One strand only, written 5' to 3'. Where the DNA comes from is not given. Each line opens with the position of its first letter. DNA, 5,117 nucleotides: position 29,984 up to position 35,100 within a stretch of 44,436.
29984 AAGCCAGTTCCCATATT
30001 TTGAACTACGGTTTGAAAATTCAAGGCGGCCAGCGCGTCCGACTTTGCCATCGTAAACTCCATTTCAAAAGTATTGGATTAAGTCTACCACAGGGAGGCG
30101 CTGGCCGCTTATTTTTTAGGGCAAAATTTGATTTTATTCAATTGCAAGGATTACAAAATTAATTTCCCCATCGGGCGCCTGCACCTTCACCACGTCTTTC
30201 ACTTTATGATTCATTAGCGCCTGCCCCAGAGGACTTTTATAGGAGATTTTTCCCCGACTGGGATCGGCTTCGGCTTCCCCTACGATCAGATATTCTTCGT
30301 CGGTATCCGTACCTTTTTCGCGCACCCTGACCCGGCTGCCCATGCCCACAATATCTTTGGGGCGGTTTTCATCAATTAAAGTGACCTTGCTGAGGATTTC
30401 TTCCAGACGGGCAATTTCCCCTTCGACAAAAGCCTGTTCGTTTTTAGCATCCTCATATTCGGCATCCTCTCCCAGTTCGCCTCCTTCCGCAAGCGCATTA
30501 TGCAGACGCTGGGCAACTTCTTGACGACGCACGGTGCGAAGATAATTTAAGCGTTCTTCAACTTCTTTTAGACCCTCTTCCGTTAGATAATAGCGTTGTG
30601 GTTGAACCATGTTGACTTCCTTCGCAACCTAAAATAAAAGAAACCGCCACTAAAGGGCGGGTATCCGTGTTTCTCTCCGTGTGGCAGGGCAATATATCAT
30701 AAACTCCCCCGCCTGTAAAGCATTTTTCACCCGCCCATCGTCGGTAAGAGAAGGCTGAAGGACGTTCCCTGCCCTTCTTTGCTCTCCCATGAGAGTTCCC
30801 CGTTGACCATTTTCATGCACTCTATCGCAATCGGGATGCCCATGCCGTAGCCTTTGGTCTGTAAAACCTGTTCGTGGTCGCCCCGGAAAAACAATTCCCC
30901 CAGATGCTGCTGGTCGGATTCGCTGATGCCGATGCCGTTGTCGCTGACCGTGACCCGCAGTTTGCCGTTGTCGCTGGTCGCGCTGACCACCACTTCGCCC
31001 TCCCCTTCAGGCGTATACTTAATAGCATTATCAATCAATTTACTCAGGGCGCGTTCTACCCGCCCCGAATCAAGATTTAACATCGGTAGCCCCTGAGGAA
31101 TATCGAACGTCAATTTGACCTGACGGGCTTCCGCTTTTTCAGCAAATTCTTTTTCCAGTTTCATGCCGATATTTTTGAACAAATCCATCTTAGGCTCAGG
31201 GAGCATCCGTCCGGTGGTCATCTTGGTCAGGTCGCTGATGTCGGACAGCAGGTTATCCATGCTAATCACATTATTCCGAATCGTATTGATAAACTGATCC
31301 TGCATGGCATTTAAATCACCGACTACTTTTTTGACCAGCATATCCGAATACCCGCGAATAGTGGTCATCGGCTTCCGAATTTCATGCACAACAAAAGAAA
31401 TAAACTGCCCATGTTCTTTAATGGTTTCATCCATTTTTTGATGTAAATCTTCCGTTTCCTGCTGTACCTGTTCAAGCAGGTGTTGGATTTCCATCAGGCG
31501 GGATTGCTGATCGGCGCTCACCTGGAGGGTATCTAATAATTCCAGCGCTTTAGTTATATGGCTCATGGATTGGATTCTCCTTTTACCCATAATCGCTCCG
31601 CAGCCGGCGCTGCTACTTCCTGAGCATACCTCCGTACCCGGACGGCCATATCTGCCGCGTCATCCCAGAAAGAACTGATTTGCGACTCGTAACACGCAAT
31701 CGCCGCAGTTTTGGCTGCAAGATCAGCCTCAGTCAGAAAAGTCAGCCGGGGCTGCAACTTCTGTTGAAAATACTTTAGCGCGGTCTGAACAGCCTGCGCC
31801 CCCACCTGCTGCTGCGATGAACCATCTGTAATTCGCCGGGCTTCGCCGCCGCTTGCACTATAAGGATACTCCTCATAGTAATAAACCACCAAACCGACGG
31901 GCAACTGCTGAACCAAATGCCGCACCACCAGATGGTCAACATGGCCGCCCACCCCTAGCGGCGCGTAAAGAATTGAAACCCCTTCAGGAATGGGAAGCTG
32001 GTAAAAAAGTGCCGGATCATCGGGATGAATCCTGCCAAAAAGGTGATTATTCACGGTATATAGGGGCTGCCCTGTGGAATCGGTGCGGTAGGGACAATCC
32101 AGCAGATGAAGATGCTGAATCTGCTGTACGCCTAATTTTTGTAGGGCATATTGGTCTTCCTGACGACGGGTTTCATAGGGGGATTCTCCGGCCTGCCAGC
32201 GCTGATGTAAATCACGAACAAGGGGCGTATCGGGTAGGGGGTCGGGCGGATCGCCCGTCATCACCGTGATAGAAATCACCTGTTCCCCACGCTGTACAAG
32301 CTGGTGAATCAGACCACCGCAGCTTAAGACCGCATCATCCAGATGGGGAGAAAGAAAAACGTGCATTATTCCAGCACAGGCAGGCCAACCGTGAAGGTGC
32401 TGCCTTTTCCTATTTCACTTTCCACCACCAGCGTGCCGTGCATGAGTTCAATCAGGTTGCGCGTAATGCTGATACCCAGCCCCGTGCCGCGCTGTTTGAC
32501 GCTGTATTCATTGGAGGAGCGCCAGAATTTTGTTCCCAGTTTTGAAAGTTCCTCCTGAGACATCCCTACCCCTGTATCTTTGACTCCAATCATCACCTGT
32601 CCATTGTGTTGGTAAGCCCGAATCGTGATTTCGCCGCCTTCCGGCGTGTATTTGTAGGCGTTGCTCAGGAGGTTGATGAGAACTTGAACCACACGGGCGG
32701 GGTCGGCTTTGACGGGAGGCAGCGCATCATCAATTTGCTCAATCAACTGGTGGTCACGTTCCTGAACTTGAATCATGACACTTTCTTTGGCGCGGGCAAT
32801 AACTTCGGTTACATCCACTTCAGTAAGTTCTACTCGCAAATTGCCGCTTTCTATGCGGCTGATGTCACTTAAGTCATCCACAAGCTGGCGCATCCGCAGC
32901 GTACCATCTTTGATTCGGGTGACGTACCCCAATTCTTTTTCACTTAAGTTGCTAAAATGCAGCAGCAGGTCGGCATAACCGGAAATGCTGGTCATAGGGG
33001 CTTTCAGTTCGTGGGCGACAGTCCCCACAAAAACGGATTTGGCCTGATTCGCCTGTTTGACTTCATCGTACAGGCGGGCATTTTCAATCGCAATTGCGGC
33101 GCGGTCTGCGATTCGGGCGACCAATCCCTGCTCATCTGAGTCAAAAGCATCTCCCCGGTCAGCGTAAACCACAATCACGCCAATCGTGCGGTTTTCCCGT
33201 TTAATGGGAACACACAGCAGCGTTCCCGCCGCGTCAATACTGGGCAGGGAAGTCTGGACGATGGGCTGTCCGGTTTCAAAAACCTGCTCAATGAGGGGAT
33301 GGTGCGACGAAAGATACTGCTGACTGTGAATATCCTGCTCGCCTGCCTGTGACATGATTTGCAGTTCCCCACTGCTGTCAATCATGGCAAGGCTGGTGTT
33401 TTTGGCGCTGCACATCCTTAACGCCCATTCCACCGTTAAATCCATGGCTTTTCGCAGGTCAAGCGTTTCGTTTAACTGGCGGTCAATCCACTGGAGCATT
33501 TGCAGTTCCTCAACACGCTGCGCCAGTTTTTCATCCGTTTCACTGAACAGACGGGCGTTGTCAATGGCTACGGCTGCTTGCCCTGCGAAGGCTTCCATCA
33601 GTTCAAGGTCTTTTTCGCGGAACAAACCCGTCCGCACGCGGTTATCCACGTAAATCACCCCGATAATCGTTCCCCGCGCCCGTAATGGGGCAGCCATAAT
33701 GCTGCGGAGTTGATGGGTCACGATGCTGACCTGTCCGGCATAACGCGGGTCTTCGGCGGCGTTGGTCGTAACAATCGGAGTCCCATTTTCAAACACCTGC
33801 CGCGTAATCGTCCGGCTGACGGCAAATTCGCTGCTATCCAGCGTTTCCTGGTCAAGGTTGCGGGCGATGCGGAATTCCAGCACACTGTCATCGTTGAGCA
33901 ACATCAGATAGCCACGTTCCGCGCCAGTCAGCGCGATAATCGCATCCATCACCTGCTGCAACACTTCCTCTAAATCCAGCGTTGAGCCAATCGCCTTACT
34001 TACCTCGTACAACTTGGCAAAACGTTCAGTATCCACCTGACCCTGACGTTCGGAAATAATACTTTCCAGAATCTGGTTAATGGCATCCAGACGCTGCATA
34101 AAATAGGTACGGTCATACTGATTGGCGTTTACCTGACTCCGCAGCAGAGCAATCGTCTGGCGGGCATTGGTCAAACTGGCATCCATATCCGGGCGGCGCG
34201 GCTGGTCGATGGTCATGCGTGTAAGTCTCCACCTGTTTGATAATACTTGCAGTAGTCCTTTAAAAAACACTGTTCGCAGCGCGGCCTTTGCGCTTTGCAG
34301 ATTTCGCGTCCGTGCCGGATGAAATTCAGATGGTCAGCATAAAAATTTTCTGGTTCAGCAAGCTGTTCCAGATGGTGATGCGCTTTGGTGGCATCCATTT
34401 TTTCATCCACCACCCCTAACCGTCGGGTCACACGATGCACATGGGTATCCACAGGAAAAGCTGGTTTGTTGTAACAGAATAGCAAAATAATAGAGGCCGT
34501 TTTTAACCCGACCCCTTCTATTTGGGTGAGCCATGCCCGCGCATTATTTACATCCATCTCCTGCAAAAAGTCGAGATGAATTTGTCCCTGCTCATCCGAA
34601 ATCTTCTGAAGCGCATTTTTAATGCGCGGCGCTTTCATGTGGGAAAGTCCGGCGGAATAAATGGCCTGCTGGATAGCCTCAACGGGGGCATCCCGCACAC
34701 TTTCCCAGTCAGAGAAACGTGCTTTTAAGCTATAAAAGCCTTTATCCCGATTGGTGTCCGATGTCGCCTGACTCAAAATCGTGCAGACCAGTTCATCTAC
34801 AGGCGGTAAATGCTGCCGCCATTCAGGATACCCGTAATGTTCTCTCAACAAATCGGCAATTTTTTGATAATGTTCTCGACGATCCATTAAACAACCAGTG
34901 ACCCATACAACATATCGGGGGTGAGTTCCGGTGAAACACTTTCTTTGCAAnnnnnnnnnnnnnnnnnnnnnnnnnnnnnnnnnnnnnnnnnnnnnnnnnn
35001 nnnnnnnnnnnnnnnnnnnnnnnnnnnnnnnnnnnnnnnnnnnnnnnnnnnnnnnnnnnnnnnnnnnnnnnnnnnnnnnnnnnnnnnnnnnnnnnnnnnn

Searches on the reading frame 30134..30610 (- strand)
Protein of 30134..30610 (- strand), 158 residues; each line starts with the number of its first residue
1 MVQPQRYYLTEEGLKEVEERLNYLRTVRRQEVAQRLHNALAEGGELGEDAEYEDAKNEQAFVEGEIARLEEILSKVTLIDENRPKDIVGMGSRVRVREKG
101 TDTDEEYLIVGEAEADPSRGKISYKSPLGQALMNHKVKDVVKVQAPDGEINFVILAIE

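Call 18: search_protein_families(library=pfam, proteins=[window:30134-30610:-], max_evalue=0.01)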
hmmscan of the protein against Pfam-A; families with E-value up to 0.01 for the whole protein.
window:30134-30610:- (158 aa): 2 families
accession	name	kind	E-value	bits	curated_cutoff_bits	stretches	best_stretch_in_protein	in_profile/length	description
PF01272.25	GreA_GreB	-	3e-26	91.6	26.9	1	84-158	2-76/77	Transcription elongation factor, GreA/GreB, C-term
PF03449.20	GreA_GreB_N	-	3.2e-19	69.3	24.5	1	8-76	2-69/71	Transcription elongation factor, N-terminal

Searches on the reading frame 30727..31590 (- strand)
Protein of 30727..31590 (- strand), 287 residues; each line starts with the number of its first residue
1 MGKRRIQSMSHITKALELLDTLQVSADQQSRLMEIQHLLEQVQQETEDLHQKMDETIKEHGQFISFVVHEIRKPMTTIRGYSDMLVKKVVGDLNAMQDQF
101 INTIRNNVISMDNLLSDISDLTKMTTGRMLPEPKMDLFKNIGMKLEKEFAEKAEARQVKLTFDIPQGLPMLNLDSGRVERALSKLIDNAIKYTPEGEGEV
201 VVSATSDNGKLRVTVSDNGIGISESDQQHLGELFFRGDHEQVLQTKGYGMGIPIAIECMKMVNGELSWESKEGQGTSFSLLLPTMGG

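Call 18: search_protein_families(library=pfam, proteins=[window:30727-31590:-], max_evalue=0.01)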
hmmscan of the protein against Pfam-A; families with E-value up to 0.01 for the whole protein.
window:30727-31590:- (287 aa): 5 families
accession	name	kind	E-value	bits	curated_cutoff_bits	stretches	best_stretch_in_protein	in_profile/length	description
PF02518.31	HATPase_c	-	1.1e-23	84.2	26.4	1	174-283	2-108/111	Histidine kinase-, DNA gyrase B-, and HSP90-like ATPase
PF00512.31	HisKA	-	5.3e-15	55.7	26.9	1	61-127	3-66/66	His Kinase A (phospho-acceptor) domain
PF13581.12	HATPase_c_2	-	0.00024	21.5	27.4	1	176-252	30-104/127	Histidine kinase-like ATPase domain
PF13589.12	HATPase_c_3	-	0.0018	18.7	25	1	178-239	3-62/137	Histidine kinase-, DNA gyrase B-, and HSP90-like ATPase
PF23067.1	MG280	-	0.009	16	27.4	0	5-60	48-100/259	Uncharacterised protein MG280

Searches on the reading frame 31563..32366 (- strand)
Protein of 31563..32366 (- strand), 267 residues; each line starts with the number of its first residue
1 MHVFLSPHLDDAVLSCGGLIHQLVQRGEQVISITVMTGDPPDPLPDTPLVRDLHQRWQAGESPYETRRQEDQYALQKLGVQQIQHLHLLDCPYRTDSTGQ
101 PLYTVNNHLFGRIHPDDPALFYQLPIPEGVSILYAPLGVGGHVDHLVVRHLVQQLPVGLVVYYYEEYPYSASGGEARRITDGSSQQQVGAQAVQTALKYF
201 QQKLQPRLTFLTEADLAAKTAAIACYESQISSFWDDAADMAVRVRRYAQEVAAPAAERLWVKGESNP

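Call 18: search_protein_families(library=pfam, proteins=[window:31563-32366:-], max_evalue=0.01)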
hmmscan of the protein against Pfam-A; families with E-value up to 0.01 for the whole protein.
window:31563-32366:- (267 aa): 1 family
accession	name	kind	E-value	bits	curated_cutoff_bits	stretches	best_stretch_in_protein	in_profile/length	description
PF02585.22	PIG-L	-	4.8e-16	59.9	28.2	1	4-154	2-127/129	GlcNAc-PI de-N-acetylase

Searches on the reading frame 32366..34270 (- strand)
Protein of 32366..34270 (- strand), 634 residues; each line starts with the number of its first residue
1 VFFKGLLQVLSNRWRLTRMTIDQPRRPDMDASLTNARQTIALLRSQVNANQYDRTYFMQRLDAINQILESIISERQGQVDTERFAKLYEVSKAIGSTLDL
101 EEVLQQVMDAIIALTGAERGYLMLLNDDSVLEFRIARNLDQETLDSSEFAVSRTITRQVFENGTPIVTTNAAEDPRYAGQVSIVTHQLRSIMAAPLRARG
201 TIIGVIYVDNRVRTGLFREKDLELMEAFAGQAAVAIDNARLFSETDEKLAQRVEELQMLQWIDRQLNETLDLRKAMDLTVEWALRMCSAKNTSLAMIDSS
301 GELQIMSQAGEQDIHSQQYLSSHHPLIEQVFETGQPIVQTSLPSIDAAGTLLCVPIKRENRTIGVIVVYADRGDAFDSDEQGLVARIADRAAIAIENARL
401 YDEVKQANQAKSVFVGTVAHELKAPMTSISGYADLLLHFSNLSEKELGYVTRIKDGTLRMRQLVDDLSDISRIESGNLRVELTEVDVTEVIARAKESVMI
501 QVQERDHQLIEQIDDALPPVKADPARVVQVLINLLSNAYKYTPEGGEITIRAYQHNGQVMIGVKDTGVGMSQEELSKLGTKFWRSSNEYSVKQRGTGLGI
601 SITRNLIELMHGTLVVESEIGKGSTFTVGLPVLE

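Call 18: search_protein_families(library=pfam, proteins=[window:32366-34270:-], max_evalue=0.01)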
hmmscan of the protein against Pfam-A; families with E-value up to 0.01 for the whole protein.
window:32366-34270:- (634 aa): 9 families
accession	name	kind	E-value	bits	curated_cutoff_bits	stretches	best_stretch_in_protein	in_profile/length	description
PF13185.12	GAF_2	-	6.6e-36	123.9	28.6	2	98-237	2-136/136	GAF domain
PF01590.32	GAF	-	1.5e-35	123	22.4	2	99-236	1-133/133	GAF domain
PF13492.12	GAF_3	-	1.6e-29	103.3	27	2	99-238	1-129/129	GAF domain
PF02518.31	HATPase_c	-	1.3e-28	100.1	26.4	1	523-632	2-109/111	Histidine kinase-, DNA gyrase B-, and HSP90-like ATPase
PF00512.31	HisKA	-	3.7e-15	56.1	26.9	1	411-476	2-66/66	His Kinase A (phospho-acceptor) domain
PF11849.14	DUF3369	-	8.9e-06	26.5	27.2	0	194-244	120-167/168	Domain of unknown function (DUF3369)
PF13589.12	HATPase_c_3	-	0.00036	21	25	1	529-595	5-69/137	Histidine kinase-, DNA gyrase B-, and HSP90-like ATPase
PF13581.12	HATPase_c_2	-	0.00055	20.4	27.4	1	531-608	40-110/127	Histidine kinase-like ATPase domain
PF12282.15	GAF_PdtaS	-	0.0016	18.8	23.7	0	312-371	66-127/145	Histidine kinase PdtaS, GAF domain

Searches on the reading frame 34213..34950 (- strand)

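Call 18: search_protein_families(library=pfam, proteins=[window:34213-34950:-], max_evalue=0.01)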
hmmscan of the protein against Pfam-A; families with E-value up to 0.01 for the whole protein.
window:34213-34950:- (245 aa): 5 families
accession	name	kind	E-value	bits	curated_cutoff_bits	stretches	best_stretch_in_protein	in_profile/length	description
PF00730.31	HhH-GPD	-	1e-16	61.6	26.2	1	55-199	1-107/108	HhH-GPD superfamily base excision DNA repair protein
PF10576.14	EndIII_4Fe-2S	-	2.3e-06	28.1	20.5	1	218-234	1-17/17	Iron-sulfur binding domain of endonuclease III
PF22175.2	Ogg-HhH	-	3.6e-05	23.8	27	1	84-191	49-155/173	8-oxoguanine DNA glycosylase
PF00633.29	HHH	-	0.0094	16.2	24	0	134-158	6-30/30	Helix-hairpin-helix motif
PF09674.15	DUF2400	-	0.0098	16.4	25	0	165-196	171-202/225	Protein of unknown function (DUF2400)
